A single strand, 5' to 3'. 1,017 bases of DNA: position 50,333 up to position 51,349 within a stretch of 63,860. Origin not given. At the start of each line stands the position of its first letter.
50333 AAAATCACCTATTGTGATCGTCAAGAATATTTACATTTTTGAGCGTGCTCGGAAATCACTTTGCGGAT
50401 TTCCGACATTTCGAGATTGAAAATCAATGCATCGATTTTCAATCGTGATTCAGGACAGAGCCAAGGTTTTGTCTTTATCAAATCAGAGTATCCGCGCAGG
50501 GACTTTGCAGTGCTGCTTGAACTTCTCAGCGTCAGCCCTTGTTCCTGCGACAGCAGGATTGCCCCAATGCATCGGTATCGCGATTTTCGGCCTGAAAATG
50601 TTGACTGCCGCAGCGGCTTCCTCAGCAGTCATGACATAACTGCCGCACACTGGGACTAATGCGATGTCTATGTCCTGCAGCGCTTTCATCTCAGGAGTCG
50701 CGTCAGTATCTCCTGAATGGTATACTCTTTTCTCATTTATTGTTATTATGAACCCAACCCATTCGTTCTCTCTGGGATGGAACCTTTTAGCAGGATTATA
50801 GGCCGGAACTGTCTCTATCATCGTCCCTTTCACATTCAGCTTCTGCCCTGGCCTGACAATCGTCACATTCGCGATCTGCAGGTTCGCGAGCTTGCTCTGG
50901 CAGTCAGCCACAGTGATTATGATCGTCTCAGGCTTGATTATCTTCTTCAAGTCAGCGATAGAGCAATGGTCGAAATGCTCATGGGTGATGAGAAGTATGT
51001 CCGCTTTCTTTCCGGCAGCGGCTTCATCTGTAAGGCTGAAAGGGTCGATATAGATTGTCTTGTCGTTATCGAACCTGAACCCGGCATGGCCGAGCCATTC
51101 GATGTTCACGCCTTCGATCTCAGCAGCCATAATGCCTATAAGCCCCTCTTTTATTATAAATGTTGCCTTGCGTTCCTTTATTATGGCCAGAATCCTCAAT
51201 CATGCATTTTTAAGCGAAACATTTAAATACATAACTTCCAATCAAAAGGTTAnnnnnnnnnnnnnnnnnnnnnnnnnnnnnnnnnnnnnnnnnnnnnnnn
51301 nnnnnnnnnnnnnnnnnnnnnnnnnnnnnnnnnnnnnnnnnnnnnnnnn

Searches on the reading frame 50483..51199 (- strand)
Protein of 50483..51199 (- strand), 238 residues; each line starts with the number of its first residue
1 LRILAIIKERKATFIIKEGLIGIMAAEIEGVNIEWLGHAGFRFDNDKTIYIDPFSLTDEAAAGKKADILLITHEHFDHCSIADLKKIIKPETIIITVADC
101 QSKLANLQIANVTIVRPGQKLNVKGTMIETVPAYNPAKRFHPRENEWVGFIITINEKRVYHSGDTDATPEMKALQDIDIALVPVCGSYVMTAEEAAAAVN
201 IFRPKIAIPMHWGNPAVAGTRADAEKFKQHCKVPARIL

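Call 85: search_protein_families(library=pfam, proteins=[window:50483-51199:-], max_evalue=0.001)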
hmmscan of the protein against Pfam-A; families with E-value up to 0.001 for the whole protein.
window:50483-51199:- (238 aa): 3 families
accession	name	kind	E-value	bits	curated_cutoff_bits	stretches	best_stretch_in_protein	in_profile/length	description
PF13483.12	Lactamase_B_3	-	4e-33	115.1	24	1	33-211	2-160/160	Beta-lactamase superfamily domain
PF12706.13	Lactamase_B_2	-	8.5e-24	84.7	27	1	63-212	28-200/200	Beta-lactamase superfamily domain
PF00753.33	Lactamase_B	-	0.00011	22.6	22.7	0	56-80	34-58/196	Metallo-beta-lactamase superfamily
